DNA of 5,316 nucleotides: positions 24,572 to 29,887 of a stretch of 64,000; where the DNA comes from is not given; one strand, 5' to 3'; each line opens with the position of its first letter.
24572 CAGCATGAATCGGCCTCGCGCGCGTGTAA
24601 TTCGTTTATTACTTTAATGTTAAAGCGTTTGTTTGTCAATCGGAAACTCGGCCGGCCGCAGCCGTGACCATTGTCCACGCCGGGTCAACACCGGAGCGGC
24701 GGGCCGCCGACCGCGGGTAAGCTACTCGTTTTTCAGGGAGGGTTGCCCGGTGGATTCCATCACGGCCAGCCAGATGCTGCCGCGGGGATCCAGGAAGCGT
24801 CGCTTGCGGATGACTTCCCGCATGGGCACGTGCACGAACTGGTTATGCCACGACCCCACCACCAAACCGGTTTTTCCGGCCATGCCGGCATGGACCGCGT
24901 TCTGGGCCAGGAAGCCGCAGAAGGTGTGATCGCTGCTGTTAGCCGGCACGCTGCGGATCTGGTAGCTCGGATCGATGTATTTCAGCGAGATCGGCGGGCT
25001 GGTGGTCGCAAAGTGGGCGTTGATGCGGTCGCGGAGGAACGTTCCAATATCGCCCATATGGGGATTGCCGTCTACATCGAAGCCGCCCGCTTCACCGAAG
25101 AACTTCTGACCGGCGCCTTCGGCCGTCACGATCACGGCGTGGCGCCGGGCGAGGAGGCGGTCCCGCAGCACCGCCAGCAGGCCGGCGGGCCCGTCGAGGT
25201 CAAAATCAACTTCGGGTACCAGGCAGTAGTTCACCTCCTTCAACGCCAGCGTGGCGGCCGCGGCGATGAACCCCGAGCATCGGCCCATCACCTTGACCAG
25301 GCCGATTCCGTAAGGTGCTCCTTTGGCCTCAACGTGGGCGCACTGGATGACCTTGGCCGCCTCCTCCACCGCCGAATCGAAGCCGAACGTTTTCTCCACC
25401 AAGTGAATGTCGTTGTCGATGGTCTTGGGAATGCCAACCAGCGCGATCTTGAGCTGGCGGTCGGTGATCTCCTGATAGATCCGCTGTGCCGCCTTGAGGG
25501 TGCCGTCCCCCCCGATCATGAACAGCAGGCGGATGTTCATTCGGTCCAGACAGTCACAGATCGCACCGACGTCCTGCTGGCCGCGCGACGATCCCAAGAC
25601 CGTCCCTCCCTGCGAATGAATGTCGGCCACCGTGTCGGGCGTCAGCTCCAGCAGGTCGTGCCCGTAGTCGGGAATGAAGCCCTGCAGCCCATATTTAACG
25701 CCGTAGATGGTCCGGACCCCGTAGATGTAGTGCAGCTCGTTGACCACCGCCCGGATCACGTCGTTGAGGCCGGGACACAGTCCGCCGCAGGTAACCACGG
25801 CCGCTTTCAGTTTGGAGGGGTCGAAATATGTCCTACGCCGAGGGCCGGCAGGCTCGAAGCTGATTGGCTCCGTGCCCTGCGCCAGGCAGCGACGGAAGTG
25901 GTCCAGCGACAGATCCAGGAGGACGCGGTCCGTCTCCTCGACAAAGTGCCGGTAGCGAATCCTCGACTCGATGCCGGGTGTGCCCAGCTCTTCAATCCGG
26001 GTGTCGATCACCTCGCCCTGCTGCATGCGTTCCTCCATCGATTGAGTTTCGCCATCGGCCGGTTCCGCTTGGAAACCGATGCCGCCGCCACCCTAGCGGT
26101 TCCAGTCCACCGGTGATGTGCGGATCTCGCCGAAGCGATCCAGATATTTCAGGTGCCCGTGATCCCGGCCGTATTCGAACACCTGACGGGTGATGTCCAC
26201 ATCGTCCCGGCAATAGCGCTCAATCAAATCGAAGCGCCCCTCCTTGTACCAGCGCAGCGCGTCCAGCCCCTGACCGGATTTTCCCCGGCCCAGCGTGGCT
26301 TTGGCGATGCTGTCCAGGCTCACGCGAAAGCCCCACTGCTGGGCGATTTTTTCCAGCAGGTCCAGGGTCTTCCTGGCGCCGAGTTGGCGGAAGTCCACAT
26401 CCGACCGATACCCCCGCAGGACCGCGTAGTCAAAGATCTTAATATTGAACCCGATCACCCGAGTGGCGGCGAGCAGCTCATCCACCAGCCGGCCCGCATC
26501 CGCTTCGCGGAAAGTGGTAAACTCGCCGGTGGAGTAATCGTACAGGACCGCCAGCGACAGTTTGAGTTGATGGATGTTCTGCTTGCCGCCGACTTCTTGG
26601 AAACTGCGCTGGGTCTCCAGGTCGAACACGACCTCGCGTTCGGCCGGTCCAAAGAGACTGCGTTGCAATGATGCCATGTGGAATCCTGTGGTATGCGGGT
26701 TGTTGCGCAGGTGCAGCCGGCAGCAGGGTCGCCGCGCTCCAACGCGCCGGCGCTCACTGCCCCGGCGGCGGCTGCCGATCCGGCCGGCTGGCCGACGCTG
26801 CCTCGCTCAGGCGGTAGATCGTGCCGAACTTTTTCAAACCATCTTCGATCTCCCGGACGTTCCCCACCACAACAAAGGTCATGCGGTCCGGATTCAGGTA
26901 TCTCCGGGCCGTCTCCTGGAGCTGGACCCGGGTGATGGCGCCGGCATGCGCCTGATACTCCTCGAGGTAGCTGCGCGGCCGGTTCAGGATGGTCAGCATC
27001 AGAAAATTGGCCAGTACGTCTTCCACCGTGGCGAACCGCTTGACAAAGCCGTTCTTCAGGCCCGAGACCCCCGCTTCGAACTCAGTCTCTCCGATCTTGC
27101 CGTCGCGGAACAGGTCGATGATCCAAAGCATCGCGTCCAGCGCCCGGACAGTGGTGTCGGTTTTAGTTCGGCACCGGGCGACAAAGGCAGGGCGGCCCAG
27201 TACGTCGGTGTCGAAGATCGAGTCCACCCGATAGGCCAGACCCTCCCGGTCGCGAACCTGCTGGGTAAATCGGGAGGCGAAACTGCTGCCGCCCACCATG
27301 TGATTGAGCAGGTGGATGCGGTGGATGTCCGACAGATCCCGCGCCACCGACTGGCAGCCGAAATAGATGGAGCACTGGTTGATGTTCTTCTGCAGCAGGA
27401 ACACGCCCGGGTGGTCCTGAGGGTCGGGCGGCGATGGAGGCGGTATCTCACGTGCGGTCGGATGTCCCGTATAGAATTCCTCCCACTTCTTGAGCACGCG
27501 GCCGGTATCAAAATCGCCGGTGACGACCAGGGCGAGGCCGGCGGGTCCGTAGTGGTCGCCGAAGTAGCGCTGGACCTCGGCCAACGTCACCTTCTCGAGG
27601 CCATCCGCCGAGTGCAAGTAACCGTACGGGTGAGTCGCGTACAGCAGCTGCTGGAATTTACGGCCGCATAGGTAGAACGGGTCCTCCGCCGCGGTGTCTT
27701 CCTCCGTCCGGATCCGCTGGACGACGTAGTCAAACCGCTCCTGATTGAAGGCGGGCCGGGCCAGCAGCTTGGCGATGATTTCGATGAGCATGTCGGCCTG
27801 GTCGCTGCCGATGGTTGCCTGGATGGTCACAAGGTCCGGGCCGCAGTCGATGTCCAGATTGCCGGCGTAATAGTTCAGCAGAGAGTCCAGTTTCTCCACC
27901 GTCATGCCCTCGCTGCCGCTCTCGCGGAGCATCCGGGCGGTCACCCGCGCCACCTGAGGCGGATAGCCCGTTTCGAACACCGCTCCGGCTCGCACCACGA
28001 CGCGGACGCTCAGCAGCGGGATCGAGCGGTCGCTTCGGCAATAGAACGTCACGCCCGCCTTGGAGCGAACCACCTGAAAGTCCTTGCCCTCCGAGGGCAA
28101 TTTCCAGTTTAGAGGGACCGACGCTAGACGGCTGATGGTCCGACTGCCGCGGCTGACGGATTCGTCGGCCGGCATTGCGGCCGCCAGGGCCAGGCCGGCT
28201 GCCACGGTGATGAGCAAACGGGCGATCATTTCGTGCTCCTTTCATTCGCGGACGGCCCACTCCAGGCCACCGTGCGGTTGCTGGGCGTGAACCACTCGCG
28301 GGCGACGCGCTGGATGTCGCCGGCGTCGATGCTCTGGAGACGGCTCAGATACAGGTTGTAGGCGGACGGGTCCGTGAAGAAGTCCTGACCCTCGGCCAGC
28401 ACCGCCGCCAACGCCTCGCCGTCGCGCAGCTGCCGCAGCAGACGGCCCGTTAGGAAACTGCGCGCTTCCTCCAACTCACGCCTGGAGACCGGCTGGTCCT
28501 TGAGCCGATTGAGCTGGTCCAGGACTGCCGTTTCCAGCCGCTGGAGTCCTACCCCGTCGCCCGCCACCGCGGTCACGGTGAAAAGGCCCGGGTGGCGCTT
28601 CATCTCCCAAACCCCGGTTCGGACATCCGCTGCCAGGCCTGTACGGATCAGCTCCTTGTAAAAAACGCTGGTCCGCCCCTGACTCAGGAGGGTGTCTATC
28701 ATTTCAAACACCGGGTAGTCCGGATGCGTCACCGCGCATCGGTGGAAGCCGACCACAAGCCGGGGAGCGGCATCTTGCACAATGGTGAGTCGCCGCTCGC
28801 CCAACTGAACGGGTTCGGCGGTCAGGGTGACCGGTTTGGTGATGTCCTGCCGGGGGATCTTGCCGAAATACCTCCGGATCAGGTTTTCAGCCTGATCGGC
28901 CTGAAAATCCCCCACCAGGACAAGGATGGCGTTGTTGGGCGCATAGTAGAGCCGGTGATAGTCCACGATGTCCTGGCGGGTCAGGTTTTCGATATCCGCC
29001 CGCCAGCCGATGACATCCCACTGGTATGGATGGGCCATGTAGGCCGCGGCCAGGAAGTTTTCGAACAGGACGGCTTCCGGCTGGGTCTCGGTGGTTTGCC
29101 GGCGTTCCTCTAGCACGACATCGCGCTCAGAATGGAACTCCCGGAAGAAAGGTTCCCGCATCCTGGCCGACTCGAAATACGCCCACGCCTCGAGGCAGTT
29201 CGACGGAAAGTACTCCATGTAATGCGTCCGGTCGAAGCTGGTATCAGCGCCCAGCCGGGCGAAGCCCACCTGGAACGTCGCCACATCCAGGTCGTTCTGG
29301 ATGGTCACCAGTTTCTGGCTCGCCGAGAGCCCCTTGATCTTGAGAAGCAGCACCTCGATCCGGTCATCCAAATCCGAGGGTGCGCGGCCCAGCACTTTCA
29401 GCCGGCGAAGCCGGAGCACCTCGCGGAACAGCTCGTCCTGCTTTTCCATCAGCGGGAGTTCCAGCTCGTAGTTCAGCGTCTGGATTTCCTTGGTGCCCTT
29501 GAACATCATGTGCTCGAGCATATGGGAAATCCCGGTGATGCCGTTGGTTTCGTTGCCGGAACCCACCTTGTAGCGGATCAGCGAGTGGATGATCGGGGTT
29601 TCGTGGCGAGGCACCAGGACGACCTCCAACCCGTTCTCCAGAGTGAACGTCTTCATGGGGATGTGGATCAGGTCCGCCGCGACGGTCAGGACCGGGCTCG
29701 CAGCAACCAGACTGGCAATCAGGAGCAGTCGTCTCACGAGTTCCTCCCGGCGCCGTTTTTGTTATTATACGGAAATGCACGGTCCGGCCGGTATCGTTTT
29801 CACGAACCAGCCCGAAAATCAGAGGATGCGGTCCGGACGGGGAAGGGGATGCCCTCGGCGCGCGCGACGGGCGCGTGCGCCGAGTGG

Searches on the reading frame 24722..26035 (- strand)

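Call 63: search_protein_families(library=pfam, proteins=[window:24722-26035:-], max_evalue=0.001)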
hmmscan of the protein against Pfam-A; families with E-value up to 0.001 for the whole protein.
window:24722-26035:- (437 aa): 1 family
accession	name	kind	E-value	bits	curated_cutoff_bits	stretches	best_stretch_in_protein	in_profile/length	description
PF00365.25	PFK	-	4.3e-56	190.7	30.9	1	78-382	2-275/277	Phosphofructokinase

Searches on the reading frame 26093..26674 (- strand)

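Call 63: search_protein_families(library=pfam, proteins=[window:26093-26674:-], max_evalue=0.001)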
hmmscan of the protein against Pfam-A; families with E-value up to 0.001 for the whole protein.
window:26093-26674:- (193 aa): 2 families
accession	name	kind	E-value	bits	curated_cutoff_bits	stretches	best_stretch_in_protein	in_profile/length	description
PF13482.12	RNase_H_2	-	2.6e-06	27.9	22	1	45-167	26-162/165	RNase_H superfamily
PF10108.15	DNA_pol_B_exo2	-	0.00017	21.8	24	1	100-162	102-166/213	Predicted 3'-5' exonuclease related to the exonuclease domain of PolB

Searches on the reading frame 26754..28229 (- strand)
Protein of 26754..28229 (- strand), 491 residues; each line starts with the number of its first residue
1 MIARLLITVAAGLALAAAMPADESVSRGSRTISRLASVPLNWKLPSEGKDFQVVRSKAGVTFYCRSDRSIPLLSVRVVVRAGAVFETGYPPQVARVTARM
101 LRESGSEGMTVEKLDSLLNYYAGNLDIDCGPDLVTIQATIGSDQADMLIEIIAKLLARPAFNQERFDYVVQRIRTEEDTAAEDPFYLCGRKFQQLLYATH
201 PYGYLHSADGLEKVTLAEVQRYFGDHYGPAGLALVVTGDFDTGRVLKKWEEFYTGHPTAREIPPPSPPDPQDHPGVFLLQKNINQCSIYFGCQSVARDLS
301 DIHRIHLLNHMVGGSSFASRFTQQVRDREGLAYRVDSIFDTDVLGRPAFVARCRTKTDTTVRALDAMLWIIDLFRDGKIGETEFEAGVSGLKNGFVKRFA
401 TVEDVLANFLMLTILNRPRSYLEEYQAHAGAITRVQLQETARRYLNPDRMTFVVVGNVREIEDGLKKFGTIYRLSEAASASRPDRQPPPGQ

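Call 3: search_protein_families(library=pfam, proteins=[window:26754-28229:-], max_evalue=0.01)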
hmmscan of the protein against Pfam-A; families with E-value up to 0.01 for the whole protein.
window:26754-28229:- (491 aa): 2 families
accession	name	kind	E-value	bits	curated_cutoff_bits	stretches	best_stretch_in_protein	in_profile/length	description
PF05193.26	Peptidase_M16_C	-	6.3e-27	95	23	2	213-389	1-179/181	Peptidase M16 inactive domain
PF00675.25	Peptidase_M16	-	0.0017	18.7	22.3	1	72-177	12-116/149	Insulinase (Peptidase family M16)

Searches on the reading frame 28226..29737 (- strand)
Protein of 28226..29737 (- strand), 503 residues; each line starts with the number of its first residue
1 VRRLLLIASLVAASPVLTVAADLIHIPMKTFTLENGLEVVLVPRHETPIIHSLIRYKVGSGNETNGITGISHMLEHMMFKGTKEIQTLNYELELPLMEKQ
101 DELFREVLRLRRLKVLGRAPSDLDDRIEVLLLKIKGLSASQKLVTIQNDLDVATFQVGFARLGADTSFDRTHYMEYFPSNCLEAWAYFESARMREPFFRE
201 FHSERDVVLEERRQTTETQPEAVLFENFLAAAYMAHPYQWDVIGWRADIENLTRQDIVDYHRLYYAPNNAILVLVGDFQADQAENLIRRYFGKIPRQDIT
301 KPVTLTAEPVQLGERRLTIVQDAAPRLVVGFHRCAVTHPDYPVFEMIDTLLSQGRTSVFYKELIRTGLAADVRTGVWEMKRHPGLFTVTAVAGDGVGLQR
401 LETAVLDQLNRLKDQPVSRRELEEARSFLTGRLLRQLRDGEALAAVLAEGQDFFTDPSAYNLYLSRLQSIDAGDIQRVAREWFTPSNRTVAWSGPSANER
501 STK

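Call 3: search_protein_families(library=pfam, proteins=[window:28226-29737:-], max_evalue=0.01)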
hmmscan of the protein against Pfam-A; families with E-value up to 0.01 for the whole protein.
window:28226-29737:- (503 aa): 2 families
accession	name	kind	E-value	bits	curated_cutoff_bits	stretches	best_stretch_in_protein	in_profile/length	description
PF05193.26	Peptidase_M16_C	-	2.3e-33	116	23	1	251-427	1-179/181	Peptidase M16 inactive domain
PF00675.25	Peptidase_M16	-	1.1e-11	45.3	22.3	1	56-94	19-57/149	Insulinase (Peptidase family M16)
